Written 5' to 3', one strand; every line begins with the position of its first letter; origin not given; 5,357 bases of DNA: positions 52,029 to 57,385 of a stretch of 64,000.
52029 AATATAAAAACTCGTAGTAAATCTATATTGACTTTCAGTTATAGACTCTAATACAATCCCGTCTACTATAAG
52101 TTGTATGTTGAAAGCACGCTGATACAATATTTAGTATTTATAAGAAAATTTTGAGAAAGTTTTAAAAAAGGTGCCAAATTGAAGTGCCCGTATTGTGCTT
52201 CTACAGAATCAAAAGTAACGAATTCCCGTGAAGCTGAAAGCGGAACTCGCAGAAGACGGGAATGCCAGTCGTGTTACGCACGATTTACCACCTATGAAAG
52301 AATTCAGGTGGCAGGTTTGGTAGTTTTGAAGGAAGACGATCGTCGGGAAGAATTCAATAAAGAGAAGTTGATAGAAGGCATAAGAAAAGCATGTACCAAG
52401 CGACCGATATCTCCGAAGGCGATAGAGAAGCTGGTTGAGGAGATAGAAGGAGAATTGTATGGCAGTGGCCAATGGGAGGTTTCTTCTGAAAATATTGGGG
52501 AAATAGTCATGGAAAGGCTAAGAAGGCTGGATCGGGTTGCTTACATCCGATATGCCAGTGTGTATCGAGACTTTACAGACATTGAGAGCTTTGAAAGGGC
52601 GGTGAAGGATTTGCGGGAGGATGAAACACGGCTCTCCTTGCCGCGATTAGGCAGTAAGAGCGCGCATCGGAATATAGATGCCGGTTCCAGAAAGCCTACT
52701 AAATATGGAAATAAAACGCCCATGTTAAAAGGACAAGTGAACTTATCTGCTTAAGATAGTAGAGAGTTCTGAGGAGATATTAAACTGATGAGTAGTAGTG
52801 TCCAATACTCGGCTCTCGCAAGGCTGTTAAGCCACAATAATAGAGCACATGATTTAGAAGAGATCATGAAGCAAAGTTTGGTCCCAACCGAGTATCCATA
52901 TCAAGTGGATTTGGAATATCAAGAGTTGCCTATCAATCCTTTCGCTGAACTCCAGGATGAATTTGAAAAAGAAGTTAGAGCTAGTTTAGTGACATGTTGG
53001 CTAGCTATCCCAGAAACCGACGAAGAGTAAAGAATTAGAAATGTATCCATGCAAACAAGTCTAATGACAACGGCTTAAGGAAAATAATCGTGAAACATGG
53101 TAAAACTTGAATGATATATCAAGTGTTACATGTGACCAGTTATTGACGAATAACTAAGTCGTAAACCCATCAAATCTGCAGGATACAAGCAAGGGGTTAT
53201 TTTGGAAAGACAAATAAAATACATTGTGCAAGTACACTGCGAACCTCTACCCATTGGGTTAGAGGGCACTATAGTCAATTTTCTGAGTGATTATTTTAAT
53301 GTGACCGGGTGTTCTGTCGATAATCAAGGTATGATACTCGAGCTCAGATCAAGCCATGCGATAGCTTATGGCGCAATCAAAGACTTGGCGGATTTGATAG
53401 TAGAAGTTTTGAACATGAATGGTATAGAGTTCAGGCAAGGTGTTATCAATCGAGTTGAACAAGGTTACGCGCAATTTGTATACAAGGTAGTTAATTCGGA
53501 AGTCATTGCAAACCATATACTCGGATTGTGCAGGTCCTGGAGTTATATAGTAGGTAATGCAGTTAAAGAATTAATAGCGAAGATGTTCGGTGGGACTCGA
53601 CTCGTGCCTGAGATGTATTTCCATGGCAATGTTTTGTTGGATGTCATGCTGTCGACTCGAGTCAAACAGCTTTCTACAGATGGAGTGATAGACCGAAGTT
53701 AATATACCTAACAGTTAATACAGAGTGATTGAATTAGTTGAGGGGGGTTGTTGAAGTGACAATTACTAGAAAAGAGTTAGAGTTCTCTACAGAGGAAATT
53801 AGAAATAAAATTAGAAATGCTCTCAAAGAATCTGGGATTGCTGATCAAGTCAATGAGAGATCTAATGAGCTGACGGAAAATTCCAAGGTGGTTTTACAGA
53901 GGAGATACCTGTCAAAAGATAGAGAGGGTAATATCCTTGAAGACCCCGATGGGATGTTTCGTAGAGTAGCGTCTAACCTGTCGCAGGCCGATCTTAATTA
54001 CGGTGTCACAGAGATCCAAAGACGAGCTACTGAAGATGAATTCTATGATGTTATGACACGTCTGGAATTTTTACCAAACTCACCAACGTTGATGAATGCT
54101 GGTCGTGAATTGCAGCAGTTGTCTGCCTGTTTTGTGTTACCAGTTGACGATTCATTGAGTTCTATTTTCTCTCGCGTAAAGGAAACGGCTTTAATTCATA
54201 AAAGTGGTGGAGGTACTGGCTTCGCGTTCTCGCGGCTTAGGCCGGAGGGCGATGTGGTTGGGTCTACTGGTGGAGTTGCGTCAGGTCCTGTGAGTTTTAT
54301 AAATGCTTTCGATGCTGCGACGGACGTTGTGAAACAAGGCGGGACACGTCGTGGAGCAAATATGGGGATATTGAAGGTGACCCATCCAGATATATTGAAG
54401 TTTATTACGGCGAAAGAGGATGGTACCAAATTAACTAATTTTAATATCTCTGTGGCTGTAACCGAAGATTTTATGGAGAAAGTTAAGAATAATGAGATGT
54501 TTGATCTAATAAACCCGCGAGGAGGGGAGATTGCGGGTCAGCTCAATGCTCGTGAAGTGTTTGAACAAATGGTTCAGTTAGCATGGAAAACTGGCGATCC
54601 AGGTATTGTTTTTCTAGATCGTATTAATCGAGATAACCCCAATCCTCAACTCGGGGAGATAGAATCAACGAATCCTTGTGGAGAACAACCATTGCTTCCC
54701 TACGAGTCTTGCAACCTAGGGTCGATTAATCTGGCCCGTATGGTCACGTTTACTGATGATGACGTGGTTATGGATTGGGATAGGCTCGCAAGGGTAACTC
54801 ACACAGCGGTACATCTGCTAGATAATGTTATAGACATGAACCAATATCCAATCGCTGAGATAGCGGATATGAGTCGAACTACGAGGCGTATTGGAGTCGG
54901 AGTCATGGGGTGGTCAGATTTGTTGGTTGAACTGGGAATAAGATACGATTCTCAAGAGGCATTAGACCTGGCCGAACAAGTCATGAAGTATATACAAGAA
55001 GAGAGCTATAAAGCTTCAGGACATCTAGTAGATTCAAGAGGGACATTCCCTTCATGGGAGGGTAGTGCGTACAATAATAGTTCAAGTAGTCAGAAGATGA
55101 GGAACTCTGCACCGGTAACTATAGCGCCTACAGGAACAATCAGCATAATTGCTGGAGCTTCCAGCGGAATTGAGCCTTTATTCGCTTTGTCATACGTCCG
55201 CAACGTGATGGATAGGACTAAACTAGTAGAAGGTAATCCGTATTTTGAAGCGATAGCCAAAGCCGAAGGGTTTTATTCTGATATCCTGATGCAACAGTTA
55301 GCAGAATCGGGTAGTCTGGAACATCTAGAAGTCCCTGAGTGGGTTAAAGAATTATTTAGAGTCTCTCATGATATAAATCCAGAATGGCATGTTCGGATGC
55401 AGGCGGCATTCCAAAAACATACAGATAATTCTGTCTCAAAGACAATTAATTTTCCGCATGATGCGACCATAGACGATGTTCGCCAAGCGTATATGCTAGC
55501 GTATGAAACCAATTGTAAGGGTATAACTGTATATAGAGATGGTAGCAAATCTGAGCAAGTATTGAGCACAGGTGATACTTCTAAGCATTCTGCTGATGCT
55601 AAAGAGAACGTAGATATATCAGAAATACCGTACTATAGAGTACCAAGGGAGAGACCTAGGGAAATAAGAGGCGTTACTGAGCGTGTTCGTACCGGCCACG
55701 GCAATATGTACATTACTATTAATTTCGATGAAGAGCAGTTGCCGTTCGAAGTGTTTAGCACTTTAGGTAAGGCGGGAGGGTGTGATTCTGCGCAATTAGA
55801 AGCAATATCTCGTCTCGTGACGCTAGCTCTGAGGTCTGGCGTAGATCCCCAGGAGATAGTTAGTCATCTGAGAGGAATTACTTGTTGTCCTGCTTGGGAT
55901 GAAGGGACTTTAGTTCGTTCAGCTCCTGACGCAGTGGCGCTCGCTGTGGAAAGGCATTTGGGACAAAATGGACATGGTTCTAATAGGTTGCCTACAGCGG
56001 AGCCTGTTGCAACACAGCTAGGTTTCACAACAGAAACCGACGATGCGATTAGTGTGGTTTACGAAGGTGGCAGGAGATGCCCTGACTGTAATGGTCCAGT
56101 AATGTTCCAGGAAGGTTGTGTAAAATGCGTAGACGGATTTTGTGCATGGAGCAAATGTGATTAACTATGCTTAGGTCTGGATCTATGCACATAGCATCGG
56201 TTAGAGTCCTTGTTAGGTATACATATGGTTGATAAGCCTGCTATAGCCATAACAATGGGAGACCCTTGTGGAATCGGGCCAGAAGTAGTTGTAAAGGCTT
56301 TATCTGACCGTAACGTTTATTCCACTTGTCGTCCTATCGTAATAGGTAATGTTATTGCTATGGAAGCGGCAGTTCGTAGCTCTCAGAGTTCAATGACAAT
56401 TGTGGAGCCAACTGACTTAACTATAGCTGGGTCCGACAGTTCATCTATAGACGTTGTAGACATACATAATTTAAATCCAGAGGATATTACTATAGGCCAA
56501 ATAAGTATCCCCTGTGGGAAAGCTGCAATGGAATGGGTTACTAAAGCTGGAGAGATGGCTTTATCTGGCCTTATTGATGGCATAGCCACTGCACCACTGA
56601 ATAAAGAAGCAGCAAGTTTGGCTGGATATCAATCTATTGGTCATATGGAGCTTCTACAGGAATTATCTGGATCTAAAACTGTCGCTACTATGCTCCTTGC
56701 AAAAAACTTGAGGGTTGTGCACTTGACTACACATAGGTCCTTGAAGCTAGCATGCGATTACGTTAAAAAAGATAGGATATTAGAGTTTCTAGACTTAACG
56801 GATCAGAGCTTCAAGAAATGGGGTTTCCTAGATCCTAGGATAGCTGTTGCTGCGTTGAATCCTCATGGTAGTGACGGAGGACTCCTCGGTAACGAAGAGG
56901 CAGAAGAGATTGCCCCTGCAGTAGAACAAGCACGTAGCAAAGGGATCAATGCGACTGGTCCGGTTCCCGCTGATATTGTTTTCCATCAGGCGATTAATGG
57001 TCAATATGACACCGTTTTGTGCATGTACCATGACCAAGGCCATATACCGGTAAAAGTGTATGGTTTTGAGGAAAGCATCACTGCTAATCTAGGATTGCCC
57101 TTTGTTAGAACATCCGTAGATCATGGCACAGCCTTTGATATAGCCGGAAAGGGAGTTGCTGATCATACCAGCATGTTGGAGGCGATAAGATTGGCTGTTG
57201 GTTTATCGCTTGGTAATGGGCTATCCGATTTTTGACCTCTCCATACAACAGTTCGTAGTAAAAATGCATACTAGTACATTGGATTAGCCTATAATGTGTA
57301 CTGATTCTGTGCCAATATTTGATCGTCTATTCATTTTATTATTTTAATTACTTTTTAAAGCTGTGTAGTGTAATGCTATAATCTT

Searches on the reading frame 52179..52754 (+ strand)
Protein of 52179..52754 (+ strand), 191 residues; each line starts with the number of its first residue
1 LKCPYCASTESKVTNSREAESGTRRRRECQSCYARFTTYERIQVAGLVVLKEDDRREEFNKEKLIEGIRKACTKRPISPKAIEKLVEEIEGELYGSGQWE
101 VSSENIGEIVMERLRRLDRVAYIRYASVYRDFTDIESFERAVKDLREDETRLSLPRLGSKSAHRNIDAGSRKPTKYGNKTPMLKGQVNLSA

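Call 86: search_protein_families(library=pfam, proteins=[window:52179-52754:+], max_evalue=0.00001)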
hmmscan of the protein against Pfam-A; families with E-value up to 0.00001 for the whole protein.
window:52179-52754:+ (191 aa): 2 families
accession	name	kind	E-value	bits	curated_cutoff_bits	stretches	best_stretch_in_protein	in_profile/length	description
PF03477.21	ATP-cone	-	1.6e-22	80.3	25.8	1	48-134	2-87/88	ATP cone domain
PF22811.2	Zn_ribbon_NrdR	-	8.6e-16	58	27.2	1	1-40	1-42/42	Transcriptional repressor NrdR-like, N-terminal domain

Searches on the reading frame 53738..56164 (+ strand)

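Call 86: search_protein_families(library=pfam, proteins=[window:53738-56164:+], max_evalue=0.00001)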
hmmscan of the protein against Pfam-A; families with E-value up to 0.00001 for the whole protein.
window:53738-56164:+ (808 aa): 3 families
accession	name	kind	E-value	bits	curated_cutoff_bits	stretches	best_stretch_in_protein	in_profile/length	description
PF02867.20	Ribonuc_red_lgC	-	4.7e-134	448.3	23.9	1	129-599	1-523/523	Ribonucleotide reductase, barrel domain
PF00317.26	Ribonuc_red_lgN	-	2.9e-23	82.1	28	1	44-125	2-76/77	Ribonucleotide reductase, all-alpha domain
PF12637.14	TSCPD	-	1.8e-21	76.7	22.8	1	648-741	5-88/88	TSCPD domain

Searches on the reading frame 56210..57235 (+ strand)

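Call 86: search_protein_families(library=pfam, proteins=[window:56210-57235:+], max_evalue=0.00001)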
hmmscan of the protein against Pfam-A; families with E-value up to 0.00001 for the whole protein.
window:56210-57235:+ (341 aa): 1 family
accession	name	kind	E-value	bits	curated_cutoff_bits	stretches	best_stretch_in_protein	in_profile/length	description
PF04166.17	PdxA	-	5e-101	338.3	27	1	39-329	2-286/286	Pyridoxal phosphate biosynthetic protein PdxA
